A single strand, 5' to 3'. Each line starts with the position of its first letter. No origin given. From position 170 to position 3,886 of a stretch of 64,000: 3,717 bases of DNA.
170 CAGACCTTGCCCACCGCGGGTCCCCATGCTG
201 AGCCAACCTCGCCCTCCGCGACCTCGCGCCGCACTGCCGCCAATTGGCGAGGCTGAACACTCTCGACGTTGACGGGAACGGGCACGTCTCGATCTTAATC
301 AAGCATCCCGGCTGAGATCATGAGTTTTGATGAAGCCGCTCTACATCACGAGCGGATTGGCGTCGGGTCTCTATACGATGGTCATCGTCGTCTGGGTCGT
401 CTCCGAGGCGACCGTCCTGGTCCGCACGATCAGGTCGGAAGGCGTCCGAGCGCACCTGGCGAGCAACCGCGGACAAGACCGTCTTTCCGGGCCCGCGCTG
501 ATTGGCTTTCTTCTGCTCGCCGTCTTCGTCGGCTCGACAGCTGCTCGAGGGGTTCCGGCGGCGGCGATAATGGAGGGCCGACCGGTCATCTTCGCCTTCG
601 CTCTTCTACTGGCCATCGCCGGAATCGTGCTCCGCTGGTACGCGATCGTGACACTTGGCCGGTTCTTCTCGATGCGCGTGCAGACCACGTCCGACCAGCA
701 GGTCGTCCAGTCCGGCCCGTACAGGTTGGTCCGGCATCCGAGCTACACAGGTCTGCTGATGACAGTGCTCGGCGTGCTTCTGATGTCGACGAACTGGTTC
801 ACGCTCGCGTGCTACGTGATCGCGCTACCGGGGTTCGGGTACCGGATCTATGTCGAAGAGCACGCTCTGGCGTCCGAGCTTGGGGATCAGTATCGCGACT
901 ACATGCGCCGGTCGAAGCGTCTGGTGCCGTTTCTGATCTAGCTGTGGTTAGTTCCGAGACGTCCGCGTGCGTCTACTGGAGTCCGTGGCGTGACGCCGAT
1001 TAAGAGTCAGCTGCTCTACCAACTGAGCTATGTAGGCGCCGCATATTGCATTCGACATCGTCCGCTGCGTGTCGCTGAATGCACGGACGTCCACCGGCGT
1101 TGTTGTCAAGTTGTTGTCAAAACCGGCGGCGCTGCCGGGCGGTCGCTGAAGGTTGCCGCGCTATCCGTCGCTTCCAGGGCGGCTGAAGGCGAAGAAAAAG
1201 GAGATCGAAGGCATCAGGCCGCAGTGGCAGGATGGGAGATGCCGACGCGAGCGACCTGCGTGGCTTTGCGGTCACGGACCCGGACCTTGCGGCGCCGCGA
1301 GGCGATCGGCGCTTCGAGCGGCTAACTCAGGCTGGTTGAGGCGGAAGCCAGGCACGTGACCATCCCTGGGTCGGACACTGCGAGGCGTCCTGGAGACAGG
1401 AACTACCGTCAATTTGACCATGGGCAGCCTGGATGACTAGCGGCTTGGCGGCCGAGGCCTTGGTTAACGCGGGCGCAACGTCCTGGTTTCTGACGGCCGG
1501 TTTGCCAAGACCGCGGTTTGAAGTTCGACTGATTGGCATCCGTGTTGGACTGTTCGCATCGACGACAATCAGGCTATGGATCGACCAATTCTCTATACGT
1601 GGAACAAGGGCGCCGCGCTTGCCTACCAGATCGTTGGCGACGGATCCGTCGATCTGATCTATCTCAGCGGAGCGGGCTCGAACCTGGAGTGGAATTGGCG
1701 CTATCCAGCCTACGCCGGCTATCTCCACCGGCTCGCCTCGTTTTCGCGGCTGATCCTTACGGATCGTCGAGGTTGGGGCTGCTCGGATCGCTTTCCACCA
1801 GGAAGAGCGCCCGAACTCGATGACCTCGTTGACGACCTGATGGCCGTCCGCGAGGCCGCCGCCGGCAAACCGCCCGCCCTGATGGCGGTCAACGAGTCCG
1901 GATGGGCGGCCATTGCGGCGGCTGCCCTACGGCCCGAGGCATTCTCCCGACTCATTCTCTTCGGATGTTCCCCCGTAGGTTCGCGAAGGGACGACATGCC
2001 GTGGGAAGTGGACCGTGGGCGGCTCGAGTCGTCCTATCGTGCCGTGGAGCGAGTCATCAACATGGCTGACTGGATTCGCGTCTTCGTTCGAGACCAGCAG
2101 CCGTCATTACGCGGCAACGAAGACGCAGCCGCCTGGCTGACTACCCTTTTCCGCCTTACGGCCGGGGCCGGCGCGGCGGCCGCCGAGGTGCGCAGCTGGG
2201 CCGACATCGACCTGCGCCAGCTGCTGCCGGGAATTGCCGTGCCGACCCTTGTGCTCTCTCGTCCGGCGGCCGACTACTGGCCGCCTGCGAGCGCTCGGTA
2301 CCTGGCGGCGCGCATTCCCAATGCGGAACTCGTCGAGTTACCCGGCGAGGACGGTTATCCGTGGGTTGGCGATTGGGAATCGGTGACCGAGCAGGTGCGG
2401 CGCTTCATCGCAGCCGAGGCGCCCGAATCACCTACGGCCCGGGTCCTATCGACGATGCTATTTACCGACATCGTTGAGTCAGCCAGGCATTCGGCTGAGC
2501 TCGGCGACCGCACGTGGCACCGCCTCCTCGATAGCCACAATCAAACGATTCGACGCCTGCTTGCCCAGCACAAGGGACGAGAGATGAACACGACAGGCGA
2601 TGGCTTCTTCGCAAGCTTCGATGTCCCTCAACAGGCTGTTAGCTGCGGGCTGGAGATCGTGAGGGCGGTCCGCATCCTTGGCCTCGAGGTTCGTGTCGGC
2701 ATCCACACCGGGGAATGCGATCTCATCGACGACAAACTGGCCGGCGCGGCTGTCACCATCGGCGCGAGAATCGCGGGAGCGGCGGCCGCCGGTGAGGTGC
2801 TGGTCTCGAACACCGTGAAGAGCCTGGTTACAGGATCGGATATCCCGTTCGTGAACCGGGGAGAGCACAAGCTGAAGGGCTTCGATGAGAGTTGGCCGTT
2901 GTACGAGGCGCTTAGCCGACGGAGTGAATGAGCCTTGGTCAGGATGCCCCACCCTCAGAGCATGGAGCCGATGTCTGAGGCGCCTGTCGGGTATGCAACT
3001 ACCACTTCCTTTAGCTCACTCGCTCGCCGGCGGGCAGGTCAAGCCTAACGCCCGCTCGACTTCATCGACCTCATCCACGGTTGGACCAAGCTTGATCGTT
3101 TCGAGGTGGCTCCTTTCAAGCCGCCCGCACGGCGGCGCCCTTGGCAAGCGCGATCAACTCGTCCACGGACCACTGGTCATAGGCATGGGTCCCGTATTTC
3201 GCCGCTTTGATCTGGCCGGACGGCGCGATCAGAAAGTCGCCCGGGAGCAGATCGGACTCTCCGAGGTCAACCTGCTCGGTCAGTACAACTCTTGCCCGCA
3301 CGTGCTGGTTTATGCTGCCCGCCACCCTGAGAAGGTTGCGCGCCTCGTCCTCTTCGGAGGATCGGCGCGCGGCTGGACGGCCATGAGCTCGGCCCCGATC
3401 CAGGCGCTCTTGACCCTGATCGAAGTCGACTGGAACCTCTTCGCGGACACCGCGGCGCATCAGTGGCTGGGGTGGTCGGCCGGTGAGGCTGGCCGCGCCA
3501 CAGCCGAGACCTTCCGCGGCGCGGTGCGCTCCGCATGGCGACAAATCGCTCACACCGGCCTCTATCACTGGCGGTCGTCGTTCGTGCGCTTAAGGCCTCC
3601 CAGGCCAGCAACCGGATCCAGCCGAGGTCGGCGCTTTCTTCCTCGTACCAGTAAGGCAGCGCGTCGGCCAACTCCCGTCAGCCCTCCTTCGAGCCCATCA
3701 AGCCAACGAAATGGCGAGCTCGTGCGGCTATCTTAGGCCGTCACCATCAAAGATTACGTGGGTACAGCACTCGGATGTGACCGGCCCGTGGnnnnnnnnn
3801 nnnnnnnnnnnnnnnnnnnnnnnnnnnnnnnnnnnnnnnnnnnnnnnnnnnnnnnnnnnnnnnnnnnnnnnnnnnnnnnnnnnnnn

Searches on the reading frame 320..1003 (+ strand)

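Call 7: search_protein_families(library=pfam, proteins=[window:320-1003:+])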
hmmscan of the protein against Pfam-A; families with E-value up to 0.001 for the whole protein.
window:320-1003:+ (227 aa): 0 families

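Call 70: search_protein_families(library=ncbifam, proteins=[window:330-941:+], max_evalue=0.1)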
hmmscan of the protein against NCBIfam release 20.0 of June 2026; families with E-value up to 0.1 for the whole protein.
window:330-941:+ (203 aa): 3 families
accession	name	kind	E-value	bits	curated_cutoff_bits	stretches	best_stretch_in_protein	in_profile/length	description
NF040696.1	isopcys_mtase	equivalog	1e-22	81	160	1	15-201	7-189/190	protein-S-isoprenylcysteine O-methyltransferase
TIGR04571.1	LmtA_Leptospira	exception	1.3e-07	31.6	325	1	89-200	51-164/252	lipid A Kdo2 1-phosphate O-methyltransferase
NF045656.1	MeththiolMtaseMddA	equivalog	1.2e-06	28.1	270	1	115-200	155-238/238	methanethiol S-methyltransferase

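Call 71: search_protein_families(library=phrogs, proteins=[window:330-941:+], max_evalue=0.01)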
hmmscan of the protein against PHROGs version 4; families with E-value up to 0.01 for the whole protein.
window:330-941:+ (203 aa): 1 family
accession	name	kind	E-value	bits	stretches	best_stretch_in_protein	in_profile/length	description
phrog_26245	-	unknown function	6.8e-10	40.2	1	91-198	27-130/131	-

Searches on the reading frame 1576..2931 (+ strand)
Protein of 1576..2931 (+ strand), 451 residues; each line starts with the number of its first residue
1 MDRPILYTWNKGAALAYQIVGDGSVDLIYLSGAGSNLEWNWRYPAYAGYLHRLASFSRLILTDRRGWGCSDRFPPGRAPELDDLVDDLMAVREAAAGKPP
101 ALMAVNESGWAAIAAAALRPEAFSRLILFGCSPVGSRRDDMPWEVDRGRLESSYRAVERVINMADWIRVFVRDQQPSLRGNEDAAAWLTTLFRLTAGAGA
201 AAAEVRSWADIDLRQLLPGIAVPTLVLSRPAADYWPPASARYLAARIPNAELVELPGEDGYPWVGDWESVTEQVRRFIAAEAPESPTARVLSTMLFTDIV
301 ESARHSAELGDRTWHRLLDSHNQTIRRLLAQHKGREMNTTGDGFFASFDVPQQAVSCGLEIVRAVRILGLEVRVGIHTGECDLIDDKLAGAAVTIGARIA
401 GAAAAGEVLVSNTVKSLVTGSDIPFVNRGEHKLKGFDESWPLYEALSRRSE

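Call 7: search_protein_families(library=pfam, proteins=[window:1576-2931:+])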
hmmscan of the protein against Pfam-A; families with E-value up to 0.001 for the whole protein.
window:1576-2931:+ (451 aa): 1 family
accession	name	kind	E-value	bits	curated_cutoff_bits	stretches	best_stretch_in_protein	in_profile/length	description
PF00211.25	Guanylate_cyc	-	1.3e-14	54.6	21.9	1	293-435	10-172/183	Adenylate and Guanylate cyclase catalytic domain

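Call 16: find_encoding_contigs(protein=window:1576-2931:+, flank=10000, max_places=10)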
Protein window:1576-2931:+ (451 aa): 3 contigs read that carry it; 3 places shown.
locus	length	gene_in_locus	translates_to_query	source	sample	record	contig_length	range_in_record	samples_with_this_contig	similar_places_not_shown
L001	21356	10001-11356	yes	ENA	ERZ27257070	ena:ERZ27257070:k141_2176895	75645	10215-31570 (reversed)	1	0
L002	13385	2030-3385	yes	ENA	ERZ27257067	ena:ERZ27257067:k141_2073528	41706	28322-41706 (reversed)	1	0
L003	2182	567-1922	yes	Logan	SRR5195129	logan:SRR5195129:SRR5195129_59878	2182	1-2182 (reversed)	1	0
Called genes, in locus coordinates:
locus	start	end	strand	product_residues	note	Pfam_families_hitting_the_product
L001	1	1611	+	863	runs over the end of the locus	PF00931:NB-ARC, PF01637:ATPase_2 (weak), PF13191:AAA_16, PF13401:AAA_22, PF25872:HTH_77 (weak), PF17874:TPR_MalT, PF13424:TPR_12 (weak)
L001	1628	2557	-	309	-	PF04261:Dyp_perox_N, PF20628:Dyp_perox_C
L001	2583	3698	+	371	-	PF01717:Meth_synt_2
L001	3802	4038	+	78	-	PF18898:DUF5654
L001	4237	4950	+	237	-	-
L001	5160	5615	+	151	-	-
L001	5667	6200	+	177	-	PF14512:TM1586_NiRdase (faint), PF00881:Nitroreductase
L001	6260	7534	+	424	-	PF01070:FMN_dh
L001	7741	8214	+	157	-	PF08818:DUF1801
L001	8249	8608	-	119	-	PF06445:GyrI-like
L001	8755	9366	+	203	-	PF04191:PEMT, PF04140:ICMT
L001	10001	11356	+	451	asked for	PF00211:Guanylate_cyc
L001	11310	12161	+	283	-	-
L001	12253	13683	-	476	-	-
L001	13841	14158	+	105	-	-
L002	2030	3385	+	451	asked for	PF00211:Guanylate_cyc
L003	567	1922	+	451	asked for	PF00211:Guanylate_cyc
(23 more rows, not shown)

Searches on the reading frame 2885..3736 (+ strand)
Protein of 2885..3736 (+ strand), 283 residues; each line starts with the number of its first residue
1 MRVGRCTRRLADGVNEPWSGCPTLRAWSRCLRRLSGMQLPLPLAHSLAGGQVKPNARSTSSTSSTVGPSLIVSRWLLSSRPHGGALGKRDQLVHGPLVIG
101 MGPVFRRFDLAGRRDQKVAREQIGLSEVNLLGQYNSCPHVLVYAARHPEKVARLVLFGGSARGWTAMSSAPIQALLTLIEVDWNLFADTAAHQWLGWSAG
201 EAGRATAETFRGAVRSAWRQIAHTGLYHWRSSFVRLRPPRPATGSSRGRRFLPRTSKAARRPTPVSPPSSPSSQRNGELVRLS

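Call 7: search_protein_families(library=pfam, proteins=[window:2885-3736:+])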
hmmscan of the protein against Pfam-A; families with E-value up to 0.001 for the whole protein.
window:2885-3736:+ (283 aa): 1 family
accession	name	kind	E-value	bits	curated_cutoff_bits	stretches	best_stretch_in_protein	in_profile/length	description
PF00561.26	Abhydrolase_1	-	0.00097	19.3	25.8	0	114-177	57-103/245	alpha/beta hydrolase fold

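Call 70: search_protein_families(library=ncbifam, proteins=[window:2885-3736:+], max_evalue=0.1)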
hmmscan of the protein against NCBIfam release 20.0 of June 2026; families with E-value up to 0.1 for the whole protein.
window:2885-3736:+ (283 aa): 6 families
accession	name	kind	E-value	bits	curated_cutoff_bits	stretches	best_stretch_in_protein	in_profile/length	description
TIGR03343.1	biphenyl_bphD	equivalog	0.038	13.2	462.15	1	117-180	92-155/282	2-hydroxy-6-oxo-6-phenylhexa-2,4-dienoate hydrolase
NF058673.1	LipAdnlyCyLipJMY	equivalog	0.045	12.5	800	1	122-166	99-143/449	bifunctional lipase/adenylate cyclase LipJ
NF045632.1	hydroxlase_HsaD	equivalog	0.048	12.6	400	1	121-180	99-158/290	4,5:9,10-diseco-3-hydroxy-5,9,17-trioxoandrosta-1(10),2-diene-4-oate hydrolase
NF052614.1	AB_fold_OlsI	equivalog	0.076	12.5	385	0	136-160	99-123/272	ornithine lipid biosynthesis O-acyltransferase OlsI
NF038164.1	garvicinKS_A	subfamily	0.084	13.3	28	0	189-201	8-18/22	GatA family leaderless bacteriocin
TIGR01249.1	pro_imino_pep_1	equivalog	0.09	11.9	259.75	0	116-158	85-127/307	prolyl aminopeptidase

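Call 71: search_protein_families(library=phrogs, proteins=[window:2885-3736:+], max_evalue=0.01)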
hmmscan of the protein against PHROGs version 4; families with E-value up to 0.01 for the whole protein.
window:2885-3736:+ (283 aa): 0 families
